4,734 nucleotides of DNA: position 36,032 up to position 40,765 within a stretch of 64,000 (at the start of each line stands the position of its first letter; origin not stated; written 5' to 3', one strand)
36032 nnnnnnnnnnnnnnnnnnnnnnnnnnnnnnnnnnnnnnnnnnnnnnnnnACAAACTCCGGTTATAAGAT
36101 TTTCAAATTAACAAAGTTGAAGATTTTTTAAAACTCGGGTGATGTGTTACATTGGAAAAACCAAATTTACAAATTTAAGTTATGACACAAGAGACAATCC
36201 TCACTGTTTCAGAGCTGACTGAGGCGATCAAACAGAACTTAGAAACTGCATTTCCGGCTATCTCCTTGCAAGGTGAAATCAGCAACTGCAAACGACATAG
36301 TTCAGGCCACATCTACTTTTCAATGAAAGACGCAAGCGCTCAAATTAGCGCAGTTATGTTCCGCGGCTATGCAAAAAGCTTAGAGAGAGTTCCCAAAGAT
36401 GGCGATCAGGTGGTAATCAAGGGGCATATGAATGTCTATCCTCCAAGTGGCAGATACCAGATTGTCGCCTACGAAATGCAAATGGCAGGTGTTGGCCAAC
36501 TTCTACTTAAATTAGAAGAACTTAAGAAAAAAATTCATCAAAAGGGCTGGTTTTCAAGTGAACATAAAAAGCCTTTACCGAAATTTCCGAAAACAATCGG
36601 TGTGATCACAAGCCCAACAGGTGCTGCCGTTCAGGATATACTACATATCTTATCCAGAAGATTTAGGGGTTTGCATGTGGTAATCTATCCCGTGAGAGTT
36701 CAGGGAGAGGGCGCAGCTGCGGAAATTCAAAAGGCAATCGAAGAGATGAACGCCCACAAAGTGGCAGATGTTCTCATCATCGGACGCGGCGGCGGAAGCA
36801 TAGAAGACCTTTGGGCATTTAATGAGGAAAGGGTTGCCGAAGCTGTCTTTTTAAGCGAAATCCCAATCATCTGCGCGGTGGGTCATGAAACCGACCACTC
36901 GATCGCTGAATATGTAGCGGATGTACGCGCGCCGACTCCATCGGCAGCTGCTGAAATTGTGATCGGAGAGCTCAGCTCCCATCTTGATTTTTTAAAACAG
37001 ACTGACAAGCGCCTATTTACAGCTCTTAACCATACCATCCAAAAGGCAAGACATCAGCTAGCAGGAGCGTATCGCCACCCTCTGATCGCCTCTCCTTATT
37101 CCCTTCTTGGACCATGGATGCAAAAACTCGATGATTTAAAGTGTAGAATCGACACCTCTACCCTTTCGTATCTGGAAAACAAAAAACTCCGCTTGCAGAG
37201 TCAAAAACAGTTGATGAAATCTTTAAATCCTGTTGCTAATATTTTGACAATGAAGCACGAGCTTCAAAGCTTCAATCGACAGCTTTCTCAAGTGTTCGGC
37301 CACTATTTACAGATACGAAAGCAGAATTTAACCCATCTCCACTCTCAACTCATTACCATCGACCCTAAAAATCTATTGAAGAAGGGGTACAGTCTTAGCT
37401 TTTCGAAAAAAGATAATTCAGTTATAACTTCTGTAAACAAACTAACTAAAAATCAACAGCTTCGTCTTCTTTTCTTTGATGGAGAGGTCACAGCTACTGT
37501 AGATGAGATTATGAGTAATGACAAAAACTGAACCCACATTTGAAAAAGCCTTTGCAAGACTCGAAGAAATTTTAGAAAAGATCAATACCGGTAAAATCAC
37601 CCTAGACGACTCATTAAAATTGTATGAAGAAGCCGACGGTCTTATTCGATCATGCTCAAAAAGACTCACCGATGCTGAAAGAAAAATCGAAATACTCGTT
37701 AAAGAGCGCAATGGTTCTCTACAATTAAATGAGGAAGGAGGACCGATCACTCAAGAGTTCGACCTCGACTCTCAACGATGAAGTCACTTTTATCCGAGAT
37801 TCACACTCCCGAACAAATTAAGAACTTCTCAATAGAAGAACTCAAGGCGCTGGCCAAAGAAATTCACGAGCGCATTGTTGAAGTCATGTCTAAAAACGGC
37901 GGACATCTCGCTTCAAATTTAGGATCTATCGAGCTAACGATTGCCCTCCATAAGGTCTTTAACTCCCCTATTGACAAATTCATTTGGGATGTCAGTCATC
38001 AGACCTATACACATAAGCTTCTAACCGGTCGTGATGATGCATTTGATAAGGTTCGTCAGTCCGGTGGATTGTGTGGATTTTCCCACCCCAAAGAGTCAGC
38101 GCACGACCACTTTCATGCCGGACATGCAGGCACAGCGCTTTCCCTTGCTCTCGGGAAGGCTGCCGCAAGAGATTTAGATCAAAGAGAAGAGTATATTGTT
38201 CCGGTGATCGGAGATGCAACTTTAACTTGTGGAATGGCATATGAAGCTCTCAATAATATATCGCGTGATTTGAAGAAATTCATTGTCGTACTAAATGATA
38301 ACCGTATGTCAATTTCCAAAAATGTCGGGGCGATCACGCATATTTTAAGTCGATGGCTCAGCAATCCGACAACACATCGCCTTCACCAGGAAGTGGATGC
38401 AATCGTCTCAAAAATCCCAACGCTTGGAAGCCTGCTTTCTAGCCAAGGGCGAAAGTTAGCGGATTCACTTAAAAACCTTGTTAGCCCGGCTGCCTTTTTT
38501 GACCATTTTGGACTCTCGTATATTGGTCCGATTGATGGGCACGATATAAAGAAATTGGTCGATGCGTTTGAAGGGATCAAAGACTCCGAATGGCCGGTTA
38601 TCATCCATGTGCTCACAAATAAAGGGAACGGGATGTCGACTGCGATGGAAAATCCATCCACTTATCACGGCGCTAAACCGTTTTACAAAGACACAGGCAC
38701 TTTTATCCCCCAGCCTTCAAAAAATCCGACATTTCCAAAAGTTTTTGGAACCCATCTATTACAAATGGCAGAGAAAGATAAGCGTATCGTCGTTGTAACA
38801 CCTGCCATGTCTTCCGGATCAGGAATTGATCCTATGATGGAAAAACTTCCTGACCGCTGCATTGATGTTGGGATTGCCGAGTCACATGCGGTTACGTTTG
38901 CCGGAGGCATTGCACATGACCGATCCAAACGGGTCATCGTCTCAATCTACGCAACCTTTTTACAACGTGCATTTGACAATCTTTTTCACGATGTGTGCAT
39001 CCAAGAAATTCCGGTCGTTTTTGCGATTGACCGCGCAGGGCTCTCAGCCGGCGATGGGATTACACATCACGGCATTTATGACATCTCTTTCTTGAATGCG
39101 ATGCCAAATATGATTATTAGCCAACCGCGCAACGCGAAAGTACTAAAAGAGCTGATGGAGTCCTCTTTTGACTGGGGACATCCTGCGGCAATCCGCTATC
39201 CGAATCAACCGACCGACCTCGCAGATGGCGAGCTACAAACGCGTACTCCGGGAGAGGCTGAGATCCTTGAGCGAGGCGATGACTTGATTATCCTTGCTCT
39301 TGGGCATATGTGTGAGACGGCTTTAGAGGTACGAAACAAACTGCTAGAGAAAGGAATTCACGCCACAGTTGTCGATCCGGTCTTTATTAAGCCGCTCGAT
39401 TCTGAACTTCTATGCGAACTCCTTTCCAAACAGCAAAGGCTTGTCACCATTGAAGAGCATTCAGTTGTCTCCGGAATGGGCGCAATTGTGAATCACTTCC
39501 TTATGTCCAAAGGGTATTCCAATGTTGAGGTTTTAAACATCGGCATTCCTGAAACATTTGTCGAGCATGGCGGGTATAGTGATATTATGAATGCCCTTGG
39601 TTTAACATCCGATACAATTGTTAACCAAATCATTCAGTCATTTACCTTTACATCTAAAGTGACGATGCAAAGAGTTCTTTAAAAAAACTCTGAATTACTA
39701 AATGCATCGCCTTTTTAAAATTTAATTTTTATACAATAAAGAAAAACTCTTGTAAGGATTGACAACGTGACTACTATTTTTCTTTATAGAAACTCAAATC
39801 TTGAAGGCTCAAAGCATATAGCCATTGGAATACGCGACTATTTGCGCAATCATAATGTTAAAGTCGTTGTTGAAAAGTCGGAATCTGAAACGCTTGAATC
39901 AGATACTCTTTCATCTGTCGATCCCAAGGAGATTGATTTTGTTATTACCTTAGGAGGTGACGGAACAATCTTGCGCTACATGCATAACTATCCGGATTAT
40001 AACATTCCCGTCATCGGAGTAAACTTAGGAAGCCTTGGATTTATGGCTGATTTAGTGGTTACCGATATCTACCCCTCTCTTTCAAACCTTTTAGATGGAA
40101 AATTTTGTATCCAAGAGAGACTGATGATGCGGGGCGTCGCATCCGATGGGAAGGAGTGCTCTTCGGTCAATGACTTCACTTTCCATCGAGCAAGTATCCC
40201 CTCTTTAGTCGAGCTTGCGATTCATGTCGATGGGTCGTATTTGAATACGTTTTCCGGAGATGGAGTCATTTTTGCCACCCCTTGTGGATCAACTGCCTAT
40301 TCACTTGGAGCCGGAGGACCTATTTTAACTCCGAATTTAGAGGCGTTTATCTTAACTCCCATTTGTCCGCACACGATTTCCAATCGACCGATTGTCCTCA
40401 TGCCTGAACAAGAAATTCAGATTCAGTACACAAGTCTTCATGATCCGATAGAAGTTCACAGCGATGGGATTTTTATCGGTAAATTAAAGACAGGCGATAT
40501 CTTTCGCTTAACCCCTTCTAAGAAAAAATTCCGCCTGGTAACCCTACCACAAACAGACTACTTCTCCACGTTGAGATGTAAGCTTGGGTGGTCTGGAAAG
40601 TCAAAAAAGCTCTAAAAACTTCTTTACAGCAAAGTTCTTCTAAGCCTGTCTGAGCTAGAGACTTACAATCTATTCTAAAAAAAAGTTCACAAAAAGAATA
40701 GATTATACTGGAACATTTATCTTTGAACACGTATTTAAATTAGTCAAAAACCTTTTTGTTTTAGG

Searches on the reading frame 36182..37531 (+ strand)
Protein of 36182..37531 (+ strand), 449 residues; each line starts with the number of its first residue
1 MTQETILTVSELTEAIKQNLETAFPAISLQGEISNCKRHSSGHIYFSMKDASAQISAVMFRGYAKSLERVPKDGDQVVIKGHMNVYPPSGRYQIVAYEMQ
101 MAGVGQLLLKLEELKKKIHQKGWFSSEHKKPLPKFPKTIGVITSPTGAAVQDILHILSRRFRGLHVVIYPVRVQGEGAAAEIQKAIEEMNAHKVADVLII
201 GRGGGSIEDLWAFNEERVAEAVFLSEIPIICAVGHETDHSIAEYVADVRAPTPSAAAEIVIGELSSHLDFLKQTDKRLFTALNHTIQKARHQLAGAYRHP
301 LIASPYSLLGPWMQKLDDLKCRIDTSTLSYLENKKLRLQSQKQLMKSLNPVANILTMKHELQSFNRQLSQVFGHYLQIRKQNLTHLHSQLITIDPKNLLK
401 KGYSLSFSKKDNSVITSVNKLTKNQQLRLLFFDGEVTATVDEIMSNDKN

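Call 48: search_protein_families(library=pfam, max_evalue=0.00001, proteins=[window:36182-37531:+])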
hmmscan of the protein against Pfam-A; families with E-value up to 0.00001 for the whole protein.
window:36182-37531:+ (449 aa): 3 families
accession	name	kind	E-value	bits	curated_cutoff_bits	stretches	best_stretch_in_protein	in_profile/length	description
PF02601.20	Exonuc_VII_L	-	4.7e-101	338.9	35.9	1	123-438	1-314/315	Exonuclease VII, large subunit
PF13742.12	tRNA_anti_2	-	2.2e-30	105.2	27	1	7-100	1-95/95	OB-fold nucleic acid binding domain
PF01336.31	tRNA_anti-codon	-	1.8e-12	47.4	27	1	28-100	2-73/75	OB-fold nucleic acid binding domain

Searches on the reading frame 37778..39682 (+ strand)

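Call 48: search_protein_families(library=pfam, max_evalue=0.00001, proteins=[window:37778-39682:+])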
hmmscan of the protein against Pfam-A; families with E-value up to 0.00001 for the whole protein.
window:37778-39682:+ (634 aa): 3 families
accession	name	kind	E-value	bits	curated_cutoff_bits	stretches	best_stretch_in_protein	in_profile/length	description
PF13292.11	DXP_synthase_N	-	4e-108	361.3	21.2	1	5-280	1-274/274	1-deoxy-D-xylulose-5-phosphate synthase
PF02779.29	Transket_pyr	-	6.5e-32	111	27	1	318-477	4-170/174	Transketolase, pyrimidine binding domain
PF02780.25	Transketolase_C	-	7.1e-30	103.9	25.9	1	492-614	1-124/124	Transketolase, C-terminal domain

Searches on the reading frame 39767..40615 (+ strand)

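Call 48: search_protein_families(library=pfam, max_evalue=0.00001, proteins=[window:39767-40615:+])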
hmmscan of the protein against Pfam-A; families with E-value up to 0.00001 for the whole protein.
window:39767-40615:+ (282 aa): 2 families
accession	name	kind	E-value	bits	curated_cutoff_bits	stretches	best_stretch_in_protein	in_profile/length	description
PF20143.4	NAD_kinase_C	-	5.5e-30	104.1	23.7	1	135-259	2-125/126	ATP-NAD kinase C-terminal domain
PF01513.26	NAD_kinase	-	1e-15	58.6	25.5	1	42-112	59-129/130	ATP-NAD kinase N-terminal domain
